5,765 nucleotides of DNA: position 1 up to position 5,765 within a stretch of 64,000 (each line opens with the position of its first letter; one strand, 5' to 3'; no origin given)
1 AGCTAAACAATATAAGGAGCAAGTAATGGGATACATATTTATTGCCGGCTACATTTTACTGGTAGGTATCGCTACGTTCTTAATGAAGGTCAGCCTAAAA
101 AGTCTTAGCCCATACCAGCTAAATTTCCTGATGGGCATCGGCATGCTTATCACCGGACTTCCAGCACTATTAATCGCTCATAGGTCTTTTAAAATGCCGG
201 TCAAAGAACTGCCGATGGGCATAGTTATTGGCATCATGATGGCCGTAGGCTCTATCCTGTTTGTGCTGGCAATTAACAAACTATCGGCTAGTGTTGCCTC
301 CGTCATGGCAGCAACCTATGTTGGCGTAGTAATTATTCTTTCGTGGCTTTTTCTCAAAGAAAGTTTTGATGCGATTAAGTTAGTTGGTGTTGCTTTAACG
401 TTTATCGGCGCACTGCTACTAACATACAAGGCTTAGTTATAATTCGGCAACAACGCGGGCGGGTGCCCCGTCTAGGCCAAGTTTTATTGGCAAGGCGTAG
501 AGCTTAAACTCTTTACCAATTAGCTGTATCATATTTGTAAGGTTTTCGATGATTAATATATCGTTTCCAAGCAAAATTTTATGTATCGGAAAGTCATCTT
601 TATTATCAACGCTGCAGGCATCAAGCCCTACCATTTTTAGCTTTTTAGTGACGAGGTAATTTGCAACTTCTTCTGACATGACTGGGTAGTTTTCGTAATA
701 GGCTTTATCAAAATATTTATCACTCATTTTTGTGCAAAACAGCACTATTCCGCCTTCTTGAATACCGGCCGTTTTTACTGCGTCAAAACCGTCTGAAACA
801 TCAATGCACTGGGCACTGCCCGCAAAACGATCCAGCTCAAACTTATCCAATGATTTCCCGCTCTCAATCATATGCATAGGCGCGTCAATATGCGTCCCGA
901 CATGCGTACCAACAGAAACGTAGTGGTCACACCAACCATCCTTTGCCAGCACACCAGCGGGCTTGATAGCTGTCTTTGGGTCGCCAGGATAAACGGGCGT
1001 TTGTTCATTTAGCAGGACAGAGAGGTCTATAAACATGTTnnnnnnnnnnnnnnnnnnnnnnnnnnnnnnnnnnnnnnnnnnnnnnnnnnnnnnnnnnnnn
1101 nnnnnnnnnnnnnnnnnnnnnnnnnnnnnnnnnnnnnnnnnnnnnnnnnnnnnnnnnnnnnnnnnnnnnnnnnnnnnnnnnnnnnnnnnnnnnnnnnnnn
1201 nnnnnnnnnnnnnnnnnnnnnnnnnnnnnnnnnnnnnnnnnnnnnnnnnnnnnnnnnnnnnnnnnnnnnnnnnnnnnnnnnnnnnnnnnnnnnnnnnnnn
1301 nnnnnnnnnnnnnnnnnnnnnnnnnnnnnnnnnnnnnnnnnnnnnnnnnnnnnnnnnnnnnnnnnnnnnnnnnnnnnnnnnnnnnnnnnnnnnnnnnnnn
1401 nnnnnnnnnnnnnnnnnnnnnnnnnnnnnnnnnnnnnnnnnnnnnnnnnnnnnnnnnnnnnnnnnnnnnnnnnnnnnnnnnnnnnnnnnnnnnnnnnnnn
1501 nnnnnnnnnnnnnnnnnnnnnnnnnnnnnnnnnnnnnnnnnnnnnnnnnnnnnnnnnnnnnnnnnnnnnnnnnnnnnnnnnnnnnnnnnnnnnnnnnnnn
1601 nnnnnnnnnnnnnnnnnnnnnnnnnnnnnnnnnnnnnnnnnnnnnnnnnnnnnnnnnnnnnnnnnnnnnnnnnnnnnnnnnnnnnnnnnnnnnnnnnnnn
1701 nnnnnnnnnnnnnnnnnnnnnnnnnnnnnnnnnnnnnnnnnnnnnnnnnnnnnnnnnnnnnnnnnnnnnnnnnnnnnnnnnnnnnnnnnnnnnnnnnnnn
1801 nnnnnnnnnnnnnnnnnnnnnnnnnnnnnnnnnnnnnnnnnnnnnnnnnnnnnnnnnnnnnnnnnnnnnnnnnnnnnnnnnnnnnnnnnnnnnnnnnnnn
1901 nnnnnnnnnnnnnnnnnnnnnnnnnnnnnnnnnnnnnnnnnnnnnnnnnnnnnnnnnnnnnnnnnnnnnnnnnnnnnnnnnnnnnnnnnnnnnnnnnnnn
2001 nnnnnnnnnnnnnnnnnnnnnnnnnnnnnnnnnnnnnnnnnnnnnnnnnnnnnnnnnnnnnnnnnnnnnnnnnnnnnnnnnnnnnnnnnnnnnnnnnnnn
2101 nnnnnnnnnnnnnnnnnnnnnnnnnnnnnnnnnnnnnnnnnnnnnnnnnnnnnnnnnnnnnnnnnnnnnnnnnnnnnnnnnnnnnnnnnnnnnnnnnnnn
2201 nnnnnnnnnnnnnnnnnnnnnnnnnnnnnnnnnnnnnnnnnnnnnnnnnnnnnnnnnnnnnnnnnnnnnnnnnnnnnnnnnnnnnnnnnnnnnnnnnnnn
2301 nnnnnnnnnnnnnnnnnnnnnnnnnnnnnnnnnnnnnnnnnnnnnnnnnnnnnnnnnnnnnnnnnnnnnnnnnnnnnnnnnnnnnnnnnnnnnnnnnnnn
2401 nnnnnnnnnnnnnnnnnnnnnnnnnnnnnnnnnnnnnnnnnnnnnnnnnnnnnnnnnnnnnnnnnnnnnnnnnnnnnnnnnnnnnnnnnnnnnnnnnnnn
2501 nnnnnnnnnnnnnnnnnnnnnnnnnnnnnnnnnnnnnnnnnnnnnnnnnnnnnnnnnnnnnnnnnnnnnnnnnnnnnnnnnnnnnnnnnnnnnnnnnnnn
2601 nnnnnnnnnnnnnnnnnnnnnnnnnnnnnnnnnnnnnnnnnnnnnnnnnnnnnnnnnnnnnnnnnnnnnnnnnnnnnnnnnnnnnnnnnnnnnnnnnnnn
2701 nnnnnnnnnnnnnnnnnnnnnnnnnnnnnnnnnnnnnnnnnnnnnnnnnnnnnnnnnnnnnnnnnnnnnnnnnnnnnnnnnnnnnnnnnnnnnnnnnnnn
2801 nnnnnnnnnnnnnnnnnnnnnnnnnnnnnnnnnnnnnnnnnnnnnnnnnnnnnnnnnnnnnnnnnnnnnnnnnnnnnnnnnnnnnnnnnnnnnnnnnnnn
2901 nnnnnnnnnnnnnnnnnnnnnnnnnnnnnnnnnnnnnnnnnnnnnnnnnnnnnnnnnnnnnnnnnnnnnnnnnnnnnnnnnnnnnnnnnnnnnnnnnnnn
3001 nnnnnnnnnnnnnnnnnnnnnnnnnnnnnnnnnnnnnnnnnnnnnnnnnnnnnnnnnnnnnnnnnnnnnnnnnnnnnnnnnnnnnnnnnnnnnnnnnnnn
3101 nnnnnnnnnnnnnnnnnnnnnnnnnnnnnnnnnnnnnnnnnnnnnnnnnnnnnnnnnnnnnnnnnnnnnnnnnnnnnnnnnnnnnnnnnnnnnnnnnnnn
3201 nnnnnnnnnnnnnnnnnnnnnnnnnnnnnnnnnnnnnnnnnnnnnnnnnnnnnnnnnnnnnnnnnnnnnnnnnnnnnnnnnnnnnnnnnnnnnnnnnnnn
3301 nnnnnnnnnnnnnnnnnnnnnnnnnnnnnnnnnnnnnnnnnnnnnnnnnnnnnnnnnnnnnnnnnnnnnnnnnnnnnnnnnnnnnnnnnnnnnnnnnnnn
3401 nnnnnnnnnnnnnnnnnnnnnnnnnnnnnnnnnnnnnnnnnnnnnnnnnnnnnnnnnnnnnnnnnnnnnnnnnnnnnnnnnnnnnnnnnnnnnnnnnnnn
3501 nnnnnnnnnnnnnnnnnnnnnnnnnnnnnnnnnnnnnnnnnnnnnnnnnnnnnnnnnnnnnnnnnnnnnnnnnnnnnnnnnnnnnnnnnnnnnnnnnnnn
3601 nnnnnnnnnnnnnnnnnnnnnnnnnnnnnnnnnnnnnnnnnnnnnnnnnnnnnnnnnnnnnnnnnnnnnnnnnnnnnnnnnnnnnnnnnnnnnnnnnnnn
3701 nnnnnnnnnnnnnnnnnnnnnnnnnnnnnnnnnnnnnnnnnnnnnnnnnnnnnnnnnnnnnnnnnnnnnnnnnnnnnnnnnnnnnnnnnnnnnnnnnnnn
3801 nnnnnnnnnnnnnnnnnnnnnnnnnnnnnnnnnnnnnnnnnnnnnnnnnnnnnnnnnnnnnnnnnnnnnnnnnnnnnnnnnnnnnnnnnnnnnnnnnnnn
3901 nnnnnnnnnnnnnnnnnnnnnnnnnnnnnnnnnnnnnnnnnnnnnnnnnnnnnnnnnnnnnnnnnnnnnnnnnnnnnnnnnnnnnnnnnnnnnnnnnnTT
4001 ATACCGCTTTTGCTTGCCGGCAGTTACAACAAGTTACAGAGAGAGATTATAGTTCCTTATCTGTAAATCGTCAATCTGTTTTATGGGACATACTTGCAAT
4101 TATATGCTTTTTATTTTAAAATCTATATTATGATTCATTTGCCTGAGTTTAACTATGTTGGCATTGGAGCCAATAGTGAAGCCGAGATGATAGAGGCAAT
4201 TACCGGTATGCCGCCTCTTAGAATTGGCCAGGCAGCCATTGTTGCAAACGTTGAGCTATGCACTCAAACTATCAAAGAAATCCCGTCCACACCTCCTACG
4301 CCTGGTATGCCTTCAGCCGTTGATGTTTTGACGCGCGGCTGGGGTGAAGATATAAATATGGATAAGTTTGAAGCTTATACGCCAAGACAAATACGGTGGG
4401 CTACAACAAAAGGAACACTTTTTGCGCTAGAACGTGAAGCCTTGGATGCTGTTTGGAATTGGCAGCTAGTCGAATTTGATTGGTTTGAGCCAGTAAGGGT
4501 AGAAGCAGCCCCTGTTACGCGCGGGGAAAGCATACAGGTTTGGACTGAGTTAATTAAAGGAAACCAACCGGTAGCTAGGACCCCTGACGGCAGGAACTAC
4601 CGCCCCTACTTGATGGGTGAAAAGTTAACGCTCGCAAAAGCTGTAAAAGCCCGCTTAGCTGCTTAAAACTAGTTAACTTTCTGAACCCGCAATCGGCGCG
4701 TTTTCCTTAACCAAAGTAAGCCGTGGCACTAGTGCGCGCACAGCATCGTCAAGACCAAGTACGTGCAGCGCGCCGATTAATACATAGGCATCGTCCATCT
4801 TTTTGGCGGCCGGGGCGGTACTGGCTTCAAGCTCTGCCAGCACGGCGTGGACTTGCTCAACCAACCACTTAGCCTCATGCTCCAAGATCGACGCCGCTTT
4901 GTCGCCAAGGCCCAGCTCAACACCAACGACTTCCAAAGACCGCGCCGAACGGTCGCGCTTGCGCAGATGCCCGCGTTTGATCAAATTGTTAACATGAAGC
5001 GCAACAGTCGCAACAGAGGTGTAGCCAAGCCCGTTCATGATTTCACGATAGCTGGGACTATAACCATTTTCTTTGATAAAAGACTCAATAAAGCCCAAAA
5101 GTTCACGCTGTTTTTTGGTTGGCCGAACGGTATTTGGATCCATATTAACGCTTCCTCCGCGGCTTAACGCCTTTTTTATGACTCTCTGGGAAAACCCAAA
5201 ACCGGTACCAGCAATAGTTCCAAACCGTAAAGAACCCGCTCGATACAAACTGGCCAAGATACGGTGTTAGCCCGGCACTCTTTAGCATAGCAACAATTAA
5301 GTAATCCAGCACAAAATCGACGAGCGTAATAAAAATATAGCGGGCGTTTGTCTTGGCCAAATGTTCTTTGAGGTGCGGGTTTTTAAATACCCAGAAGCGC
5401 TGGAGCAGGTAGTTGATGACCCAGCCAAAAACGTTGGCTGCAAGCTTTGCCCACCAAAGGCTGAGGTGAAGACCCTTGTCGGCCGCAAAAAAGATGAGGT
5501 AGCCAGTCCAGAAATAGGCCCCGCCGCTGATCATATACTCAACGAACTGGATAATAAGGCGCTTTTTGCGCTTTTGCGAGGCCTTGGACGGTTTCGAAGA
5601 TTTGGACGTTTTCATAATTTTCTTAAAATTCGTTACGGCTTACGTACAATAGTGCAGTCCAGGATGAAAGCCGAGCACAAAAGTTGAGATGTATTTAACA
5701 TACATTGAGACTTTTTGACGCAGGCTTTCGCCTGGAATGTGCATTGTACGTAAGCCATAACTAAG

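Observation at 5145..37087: ~32-kb surface-glycan locus with the hallmarks of ABC-transporter-dependent, cap-terminated synthesis plus two WaaL/PglL-like ligases in an organism expected to lack LPS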

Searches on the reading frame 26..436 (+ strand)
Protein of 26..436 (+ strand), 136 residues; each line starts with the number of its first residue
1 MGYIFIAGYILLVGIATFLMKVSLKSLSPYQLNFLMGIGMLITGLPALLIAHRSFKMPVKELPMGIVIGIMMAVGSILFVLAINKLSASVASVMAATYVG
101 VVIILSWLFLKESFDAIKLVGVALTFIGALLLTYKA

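Call 8: search_protein_families(library=ncbifam, proteins=[window:26-436:+])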
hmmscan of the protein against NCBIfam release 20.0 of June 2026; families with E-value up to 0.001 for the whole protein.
window:26-436:+ (136 aa): 1 family
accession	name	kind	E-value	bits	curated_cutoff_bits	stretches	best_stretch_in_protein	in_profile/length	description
TIGR00950.1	2A78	equivalog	7.8e-07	28.8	230.2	1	36-134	20-119/264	carboxylate/amino acid/amine transporter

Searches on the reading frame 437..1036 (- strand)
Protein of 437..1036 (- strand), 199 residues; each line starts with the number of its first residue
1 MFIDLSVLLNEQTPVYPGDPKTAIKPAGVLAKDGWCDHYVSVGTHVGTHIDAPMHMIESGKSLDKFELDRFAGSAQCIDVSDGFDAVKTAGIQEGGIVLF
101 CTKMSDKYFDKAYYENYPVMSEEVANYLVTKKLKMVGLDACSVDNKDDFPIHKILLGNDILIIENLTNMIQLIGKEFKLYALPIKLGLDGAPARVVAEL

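Call 8: search_protein_families(library=ncbifam, proteins=[window:437-1036:-])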
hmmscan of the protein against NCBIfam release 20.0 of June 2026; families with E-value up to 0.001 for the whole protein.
window:437-1036:- (199 aa): 1 family
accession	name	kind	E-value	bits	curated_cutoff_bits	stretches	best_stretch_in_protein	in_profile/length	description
TIGR03035.1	trp_arylform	equivalog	2.3e-24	86.5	223.05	1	2-196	2-202/206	arylformamidase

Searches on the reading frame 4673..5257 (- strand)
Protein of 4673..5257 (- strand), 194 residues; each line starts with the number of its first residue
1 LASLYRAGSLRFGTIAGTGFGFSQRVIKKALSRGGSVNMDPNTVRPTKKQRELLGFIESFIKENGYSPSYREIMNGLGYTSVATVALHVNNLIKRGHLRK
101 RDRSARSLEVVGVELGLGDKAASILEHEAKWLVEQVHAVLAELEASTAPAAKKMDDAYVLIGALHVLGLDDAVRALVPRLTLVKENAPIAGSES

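Call 8: search_protein_families(library=ncbifam, proteins=[window:4673-5257:-])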
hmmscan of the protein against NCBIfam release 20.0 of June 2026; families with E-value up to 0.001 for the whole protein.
window:4673-5257:- (194 aa): 1 family
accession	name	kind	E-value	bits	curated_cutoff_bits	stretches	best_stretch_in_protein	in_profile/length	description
TIGR00498.1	lexA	equivalog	2.2e-14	53.5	110.95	1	47-114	5-72/203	transcriptional repressor LexA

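Call 55: search_protein_families(library=pfam, proteins=[window:4673-5257:-], max_evalue=1)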
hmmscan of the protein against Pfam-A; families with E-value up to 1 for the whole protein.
window:4673-5257:- (194 aa): 3 families
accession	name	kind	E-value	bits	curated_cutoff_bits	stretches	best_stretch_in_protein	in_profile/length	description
PF01726.22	LexA_DNA_bind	-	8e-16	58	23.7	1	47-106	5-64/65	LexA DNA binding domain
PF13730.12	HTH_36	-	0.0037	17.5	25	1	52-98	9-55/55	Helix-turn-helix domain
PF02173.22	pKID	-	0.13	12.2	25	0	68-78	20-30/41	pKID domain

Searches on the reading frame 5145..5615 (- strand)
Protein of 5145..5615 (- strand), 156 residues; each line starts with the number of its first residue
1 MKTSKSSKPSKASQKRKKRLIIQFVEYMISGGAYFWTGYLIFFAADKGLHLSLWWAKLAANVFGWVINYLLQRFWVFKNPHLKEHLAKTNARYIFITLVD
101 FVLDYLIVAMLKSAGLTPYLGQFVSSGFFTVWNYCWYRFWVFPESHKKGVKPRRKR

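Call 4: search_protein_families(library=pfam, proteins=[window:5145-5615:-])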
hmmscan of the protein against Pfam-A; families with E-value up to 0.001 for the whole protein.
window:5145-5615:- (156 aa): 1 family
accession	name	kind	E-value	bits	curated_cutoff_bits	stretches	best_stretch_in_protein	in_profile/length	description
PF04138.20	GtrA_DPMS_TM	-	1.1e-17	64.7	26.1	1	27-142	2-117/117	GtrA/DPMS, transmembrane domain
